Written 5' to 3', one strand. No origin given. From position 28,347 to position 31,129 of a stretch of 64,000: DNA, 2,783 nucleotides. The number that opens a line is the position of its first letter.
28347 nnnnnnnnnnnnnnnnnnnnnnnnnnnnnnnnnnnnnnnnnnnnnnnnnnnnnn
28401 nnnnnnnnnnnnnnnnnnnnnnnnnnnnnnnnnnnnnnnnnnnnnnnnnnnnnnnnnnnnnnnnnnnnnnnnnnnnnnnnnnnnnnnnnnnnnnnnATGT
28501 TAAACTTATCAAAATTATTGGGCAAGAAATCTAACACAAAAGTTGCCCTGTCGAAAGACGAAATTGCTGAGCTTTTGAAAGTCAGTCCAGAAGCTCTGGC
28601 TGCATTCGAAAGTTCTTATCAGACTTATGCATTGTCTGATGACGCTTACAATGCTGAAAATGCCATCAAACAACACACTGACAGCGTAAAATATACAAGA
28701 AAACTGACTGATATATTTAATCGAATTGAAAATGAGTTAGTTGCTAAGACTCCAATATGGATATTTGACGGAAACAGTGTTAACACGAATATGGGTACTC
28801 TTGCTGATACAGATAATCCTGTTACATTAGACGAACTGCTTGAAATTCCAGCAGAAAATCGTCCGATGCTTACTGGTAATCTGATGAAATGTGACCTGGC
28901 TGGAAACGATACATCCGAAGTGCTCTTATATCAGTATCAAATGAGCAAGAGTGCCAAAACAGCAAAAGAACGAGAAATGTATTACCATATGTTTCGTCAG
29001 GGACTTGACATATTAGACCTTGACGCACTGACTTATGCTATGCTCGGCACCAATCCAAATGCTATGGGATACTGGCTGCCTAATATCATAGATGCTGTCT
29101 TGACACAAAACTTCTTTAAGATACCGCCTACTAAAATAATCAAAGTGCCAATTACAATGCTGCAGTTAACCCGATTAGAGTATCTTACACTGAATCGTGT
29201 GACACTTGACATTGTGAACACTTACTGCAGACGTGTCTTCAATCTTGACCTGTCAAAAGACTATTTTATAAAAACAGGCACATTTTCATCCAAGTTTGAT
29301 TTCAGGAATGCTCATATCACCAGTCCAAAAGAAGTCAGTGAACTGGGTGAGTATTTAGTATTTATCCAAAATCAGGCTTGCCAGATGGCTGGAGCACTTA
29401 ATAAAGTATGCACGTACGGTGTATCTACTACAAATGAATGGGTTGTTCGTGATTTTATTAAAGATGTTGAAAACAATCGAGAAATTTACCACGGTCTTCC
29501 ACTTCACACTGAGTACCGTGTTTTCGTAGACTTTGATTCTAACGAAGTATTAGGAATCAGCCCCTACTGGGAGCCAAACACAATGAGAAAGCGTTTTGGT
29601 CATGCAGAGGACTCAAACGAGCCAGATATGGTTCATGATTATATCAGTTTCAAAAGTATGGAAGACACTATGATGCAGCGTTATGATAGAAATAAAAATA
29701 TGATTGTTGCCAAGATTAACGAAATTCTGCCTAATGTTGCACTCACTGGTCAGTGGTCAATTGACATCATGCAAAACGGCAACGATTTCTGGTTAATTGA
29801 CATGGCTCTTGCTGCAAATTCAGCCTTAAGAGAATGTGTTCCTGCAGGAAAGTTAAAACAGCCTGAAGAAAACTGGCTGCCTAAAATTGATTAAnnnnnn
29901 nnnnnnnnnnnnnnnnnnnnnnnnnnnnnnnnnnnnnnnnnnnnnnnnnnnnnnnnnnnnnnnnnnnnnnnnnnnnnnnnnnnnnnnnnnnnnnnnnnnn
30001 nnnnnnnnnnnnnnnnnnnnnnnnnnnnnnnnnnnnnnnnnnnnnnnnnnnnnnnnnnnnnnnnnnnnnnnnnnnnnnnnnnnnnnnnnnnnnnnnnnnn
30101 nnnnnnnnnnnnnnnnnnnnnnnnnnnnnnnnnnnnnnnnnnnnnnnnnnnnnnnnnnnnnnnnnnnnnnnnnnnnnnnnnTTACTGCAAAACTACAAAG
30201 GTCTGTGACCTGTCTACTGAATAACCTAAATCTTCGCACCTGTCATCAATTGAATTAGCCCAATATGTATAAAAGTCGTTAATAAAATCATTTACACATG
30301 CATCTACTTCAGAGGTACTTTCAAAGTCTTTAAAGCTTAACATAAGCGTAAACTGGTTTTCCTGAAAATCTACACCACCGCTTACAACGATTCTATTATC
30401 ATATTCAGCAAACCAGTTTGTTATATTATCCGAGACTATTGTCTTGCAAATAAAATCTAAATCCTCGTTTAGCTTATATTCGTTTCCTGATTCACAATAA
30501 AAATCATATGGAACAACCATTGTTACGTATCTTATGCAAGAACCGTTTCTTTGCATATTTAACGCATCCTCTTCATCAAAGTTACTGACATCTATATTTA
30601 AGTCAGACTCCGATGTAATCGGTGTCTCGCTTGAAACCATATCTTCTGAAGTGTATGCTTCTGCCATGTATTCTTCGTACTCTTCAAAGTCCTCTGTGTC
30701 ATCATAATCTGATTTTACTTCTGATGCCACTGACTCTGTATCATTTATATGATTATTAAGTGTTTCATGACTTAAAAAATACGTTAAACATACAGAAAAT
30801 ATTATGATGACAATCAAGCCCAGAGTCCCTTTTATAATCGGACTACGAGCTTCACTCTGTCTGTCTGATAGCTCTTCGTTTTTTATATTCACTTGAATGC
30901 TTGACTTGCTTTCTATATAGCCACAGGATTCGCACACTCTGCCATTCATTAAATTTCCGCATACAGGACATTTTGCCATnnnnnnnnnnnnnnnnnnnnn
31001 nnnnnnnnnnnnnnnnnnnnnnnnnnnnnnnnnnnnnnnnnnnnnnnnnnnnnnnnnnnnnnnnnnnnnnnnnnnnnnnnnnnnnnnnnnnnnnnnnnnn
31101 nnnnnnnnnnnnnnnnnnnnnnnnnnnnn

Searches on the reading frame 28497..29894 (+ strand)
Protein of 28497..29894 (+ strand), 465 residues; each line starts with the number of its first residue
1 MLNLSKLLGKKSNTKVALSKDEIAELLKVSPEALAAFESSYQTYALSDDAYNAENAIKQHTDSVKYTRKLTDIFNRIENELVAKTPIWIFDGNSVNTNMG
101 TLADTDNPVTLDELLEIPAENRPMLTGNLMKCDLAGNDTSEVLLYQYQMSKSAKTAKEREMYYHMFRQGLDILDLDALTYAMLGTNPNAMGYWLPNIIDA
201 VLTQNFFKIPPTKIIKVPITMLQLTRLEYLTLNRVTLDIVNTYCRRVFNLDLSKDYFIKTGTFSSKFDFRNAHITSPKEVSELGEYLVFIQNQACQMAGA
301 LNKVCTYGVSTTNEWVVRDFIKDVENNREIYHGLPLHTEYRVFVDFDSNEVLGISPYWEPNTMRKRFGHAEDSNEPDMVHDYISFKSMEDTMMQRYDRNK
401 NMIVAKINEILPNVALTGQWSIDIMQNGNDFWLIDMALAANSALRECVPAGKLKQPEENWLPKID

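Call 7: search_protein_families(library=pfam, proteins=[window:28497-29894:+], max_evalue=0.01)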
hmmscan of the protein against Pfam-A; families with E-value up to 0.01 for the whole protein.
window:28497-29894:+ (465 aa): 0 families

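Call 23: search_protein_families(library=phrogs, proteins=[window:28497-29894:+], max_evalue=0.001)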
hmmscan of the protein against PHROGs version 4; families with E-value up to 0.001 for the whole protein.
window:28497-29894:+ (465 aa): 1 family
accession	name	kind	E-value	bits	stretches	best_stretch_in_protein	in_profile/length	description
phrog_12834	-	unknown function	5.3e-66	224.3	1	153-448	60-338/345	-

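Call 39: search_protein_families(library=ncbifam, proteins=[window:28497-29894:+], max_evalue=0.001)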
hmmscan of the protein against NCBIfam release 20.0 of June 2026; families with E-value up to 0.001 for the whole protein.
window:28497-29894:+ (465 aa): 0 families

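Call 68: search_solved_structures(query=window:28497-29891:+, max_evalue=1)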
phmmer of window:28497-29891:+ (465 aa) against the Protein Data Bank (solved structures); distinct sequences matched with E-value up to 1: 0.

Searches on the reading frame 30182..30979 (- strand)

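Call 7: search_protein_families(library=pfam, proteins=[window:30182-30979:-], max_evalue=0.01)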
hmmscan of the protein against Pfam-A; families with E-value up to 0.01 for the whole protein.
window:30182-30979:- (265 aa): 1 family
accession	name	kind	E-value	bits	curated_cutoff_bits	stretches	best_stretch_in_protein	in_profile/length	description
PF08847.16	Crr6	-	0.0084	16.3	25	0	143-190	76-121/150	Chlororespiratory reduction 6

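Call 23: search_protein_families(library=phrogs, proteins=[window:30182-30979:-], max_evalue=0.001)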
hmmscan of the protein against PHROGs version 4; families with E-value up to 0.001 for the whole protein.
window:30182-30979:- (265 aa): 0 families
